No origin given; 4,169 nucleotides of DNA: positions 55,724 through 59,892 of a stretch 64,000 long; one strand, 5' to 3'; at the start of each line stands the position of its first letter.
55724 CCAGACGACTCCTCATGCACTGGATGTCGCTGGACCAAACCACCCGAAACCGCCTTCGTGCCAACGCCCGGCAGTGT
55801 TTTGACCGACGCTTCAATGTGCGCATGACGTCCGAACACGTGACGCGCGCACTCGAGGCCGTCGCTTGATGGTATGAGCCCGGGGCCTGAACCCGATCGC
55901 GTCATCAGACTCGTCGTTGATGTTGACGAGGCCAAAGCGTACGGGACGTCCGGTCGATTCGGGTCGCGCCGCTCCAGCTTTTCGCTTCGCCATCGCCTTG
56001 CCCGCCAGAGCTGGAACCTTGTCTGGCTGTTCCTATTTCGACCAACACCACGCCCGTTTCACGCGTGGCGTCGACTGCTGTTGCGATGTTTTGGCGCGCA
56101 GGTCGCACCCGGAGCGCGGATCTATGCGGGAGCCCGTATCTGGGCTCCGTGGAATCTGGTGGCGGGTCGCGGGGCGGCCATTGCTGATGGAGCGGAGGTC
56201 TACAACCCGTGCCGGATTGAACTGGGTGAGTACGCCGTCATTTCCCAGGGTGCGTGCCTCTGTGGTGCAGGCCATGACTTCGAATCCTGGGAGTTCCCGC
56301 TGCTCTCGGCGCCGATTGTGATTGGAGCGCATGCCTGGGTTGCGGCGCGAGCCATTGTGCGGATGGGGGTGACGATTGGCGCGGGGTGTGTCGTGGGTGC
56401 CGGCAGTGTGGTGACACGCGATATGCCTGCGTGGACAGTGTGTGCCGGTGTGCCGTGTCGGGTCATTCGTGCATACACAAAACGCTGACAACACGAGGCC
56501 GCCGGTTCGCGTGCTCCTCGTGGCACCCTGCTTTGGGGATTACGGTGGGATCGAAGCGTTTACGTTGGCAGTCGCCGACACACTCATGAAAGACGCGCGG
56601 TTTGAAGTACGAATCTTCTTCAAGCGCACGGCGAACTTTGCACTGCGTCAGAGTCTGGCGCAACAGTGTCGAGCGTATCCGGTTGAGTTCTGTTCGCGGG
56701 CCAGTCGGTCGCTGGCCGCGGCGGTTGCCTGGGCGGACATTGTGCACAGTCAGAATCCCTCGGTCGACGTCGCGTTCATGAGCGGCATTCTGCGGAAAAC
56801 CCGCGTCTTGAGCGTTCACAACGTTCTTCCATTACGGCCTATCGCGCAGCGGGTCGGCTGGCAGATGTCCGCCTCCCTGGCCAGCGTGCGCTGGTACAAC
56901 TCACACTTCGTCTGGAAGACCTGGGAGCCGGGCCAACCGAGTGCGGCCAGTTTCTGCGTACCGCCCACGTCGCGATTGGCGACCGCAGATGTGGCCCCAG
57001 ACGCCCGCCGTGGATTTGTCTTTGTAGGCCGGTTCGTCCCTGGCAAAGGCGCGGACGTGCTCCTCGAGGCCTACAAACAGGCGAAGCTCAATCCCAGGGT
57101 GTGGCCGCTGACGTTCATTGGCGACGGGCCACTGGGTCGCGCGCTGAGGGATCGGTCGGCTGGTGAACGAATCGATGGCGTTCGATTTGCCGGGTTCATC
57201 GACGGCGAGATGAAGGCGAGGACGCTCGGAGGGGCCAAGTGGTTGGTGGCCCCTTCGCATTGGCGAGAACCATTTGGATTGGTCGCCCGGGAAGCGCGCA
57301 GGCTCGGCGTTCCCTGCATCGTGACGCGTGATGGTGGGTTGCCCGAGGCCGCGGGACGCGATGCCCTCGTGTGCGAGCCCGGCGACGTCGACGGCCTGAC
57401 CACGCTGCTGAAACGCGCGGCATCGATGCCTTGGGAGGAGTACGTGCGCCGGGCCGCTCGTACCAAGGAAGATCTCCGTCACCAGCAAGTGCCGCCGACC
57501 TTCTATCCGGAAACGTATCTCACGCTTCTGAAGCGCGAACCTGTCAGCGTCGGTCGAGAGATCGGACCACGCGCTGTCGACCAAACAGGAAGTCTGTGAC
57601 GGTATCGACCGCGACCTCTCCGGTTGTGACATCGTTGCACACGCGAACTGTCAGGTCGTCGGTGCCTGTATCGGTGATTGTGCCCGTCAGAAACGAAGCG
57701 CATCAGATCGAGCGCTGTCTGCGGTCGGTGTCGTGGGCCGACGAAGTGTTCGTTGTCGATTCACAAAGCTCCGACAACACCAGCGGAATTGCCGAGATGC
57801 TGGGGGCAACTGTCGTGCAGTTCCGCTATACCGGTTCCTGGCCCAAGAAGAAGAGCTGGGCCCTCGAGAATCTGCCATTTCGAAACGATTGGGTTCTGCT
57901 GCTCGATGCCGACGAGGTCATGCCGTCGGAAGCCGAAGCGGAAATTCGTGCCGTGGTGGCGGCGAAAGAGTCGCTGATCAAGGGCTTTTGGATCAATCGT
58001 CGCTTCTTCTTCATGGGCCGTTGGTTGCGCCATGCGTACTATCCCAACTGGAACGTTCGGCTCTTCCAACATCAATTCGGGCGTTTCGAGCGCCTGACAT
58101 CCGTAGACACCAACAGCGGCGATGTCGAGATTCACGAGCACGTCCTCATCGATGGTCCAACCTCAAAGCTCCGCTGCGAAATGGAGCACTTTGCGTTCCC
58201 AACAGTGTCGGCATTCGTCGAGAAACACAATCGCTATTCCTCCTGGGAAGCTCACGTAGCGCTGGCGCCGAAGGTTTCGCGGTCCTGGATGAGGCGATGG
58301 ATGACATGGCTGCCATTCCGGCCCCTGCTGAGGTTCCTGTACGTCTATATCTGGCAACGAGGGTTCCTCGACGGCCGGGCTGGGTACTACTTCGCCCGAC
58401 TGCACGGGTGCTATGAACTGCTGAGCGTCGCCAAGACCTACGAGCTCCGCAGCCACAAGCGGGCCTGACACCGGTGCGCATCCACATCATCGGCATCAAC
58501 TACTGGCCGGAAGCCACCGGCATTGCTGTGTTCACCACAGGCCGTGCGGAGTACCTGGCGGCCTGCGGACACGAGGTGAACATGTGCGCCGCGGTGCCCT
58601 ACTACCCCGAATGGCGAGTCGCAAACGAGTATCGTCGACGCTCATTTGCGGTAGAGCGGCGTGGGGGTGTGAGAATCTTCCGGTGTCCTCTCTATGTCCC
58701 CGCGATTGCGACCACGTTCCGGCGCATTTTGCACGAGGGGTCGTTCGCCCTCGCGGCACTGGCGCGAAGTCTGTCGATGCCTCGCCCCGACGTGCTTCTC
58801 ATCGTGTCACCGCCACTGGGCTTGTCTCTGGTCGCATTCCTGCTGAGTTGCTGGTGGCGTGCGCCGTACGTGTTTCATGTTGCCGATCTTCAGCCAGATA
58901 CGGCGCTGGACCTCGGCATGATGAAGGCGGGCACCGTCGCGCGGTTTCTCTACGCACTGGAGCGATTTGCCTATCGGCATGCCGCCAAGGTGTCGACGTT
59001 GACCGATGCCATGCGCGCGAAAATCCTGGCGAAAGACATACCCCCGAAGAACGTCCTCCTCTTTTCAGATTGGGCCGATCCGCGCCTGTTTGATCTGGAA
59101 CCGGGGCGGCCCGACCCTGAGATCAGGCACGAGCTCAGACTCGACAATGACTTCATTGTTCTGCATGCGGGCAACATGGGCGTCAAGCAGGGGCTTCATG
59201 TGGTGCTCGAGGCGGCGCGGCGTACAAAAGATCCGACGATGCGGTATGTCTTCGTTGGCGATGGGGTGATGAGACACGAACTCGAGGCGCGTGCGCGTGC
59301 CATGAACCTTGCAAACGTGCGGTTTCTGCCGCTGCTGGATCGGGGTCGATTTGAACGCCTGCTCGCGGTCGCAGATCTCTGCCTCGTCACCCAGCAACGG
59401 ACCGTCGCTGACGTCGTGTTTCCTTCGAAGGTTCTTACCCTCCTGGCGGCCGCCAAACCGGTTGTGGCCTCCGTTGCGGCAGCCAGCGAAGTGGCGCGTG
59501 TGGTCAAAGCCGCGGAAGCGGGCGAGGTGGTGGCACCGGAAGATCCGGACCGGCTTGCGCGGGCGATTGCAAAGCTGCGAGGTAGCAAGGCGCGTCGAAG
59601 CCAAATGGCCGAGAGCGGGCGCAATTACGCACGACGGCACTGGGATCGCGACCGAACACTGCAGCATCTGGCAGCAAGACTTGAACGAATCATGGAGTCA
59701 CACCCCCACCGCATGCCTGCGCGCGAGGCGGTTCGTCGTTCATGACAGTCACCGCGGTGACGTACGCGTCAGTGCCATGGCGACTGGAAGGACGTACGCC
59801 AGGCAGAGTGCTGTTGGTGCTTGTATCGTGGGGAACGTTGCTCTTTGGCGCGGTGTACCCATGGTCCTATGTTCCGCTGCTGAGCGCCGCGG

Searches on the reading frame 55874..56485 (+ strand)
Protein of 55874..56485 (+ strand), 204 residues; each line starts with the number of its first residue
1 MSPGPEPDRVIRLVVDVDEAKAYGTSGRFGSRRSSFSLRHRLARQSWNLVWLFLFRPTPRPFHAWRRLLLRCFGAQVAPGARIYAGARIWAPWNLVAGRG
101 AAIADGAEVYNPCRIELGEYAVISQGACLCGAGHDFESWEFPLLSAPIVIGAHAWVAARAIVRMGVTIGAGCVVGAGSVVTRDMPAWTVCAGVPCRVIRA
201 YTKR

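Call 10: search_protein_families(library=pfam, proteins=[window:55874-56485:+], max_evalue=0.001)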
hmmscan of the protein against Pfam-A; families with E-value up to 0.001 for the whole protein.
window:55874-56485:+ (204 aa): 2 families
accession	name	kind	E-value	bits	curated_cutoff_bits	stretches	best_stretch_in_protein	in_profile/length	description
PF00132.30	Hexapep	-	6.6e-10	38.7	27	1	148-182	2-36/36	Bacterial transferase hexapeptide (six repeats)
PF14602.12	Hexapep_2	-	2.7e-07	30.6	27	1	147-182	1-34/34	Hexapeptide repeat of succinyl-transferase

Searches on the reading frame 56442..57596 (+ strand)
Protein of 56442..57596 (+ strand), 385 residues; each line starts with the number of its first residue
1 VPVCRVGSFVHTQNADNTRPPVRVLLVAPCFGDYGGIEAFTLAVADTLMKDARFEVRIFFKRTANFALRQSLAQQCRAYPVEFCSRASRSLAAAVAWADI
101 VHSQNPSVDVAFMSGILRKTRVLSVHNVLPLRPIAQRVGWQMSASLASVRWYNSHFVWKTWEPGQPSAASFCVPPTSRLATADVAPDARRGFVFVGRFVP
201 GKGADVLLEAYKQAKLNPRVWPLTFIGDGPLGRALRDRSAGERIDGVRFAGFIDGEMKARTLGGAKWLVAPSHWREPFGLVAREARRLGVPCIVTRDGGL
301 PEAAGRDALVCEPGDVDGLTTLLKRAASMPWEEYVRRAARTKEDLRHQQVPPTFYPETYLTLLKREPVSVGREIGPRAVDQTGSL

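Call 10: search_protein_families(library=pfam, proteins=[window:56442-57596:+], max_evalue=0.001)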
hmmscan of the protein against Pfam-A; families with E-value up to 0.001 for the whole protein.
window:56442-57596:+ (385 aa): 4 families
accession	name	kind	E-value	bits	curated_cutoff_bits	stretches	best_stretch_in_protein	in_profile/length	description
PF00534.26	Glycos_transf_1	-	6.9e-23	81.5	26.4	1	189-338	15-166/172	Glycosyl transferases group 1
PF13692.12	Glyco_trans_1_4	-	4.6e-22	79.2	27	1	191-324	3-137/142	Glycosyl transferases group 1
PF20706.3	GT4-conflict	-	9e-07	28.6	26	1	185-302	192-318/385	Family 4 Glycosyltransferase in conflict systems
PF13439.12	Glyco_transf_4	-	0.00011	22.8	28.5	0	34-140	1-124/170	Glycosyltransferase Family 4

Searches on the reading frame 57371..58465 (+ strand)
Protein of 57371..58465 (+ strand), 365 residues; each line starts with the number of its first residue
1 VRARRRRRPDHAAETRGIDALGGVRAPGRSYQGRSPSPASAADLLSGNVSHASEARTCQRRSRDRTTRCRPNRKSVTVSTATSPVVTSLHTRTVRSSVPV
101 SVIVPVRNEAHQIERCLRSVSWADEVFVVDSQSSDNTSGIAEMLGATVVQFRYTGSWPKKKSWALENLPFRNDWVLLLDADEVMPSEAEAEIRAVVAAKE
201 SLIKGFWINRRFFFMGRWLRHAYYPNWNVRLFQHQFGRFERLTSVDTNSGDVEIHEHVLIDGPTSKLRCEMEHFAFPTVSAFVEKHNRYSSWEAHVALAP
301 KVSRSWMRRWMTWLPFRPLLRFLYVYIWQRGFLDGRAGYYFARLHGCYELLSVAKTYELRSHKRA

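Call 10: search_protein_families(library=pfam, proteins=[window:57371-58465:+], max_evalue=0.001)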
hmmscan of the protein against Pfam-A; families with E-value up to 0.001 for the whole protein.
window:57371-58465:+ (365 aa): 3 families
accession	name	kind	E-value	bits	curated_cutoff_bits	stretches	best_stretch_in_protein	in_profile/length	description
PF00535.33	Glycos_transf_2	-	6.1e-11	43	23.3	1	101-188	1-95/168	Glycosyl transferase family 2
PF13704.12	Glyco_tranf_2_4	-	2.8e-06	28.2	27.5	1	107-188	1-88/98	Glycosyl transferase family 2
PF13641.12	Glyco_tranf_2_3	-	0.00046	20.7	27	1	99-188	2-103/230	Glycosyltransferase like family 2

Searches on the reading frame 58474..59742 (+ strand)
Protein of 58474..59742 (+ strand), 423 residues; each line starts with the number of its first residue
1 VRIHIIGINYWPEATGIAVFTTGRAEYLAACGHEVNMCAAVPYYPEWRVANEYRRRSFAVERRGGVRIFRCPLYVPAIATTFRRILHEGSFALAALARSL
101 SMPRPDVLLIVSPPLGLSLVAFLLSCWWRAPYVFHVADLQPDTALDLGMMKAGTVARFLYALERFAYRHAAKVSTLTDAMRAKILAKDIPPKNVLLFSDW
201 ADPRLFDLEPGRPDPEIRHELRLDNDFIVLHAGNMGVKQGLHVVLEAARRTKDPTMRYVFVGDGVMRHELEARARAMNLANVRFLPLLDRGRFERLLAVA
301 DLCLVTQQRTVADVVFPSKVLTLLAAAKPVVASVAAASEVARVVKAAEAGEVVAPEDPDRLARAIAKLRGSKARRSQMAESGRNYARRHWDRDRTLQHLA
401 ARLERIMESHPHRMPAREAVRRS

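Call 10: search_protein_families(library=pfam, proteins=[window:58474-59742:+], max_evalue=0.001)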
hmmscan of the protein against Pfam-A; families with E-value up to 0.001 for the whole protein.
window:58474-59742:+ (423 aa): 4 families
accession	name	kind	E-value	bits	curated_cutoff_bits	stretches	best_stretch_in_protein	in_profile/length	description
PF13579.12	Glyco_trans_4_4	-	6.9e-22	78.9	29.7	1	15-197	1-155/158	Glycosyl transferase 4-like domain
PF00534.26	Glycos_transf_1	-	3e-20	72.9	26.4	1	216-384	4-171/172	Glycosyl transferases group 1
PF13692.12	Glyco_trans_1_4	-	1.8e-16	61.1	27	1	228-368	3-139/142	Glycosyl transferases group 1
PF13439.12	Glyco_transf_4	-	5e-07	30.3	28.5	1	16-194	3-159/170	Glycosyltransferase Family 4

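Call 34: search_protein_families(library=ncbifam, proteins=[window:58474-59742:+], max_evalue=0.001)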
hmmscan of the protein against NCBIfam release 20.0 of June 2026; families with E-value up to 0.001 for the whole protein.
window:58474-59742:+ (423 aa): 13 families
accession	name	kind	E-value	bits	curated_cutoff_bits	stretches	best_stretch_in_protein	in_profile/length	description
NF007640.0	PRK10307.1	subfamily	7.8e-108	361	276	1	1-408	1-409/411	WcaI family glycosyltransferase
TIGR04007.1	wcaI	equivalog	1.5e-66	224.8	800.45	1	1-400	1-402/407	colanic acid biosynthesis glycosyltransferase WcaI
TIGR04063.1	stp3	hypoth_equivalog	3.3e-26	92.1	442.05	1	92-395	80-384/397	TIGR04063 family PEP-CTERM/XrtA system glycosyltransferase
TIGR03088.1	stp2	hypoth_equivalog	2.6e-11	43.2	409.05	1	220-398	188-365/374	TIGR03088 family PEP-CTERM/XrtA system glycosyltransferase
NF053787.1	GlcN_PG_synth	equivalog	6.7e-11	41.6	480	1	167-407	141-360/361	N-acetylglucosaminyl phosphatidylglycerol synthase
TIGR03999.1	thiol_BshA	equivalog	5.8e-10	38.6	273.7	1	215-404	187-371/375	N-acetyl-alpha-D-glucosaminyl L-malate synthase BshA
NF041876.1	EPS_EpsE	equivalog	2.1e-08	33.8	400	1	257-395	247-385/389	exopolysaccharide biosynthesis GT4 family glycosyltransferase EpsE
NF047684.1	TeichurnBiosyTuaC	equivalog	4.2e-06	25.9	550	1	215-407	207-390/391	teichuronic acid biosynthesis protein TuaC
TIGR03087.1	stp1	hypoth_equivalog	6.9e-06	25.5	316.65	1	318-404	313-395/397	TIGR03087 family PEP-CTERM/XrtA system glycosyltransferase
TIGR02149.1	glgA_Coryne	subfamily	8.4e-06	25.1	302.4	1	162-390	137-374/391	glycogen synthase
NF038298.1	EPS_HpsO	equivalog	6e-05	22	575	1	212-388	186-369/388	hormogonium polysaccharide biosynthesis glycosyltransferase HpsO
NF047676.1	TeichurnBiosyTuaH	equivalog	0.00011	21.2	550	1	231-391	219-374/384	teichuronic acid biosynthesis protein TuaH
TIGR04005.1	wcaL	equivalog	0.00015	20.7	537.6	1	234-403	230-403/406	colanic acid biosynthesis glycosyltransferase WcaL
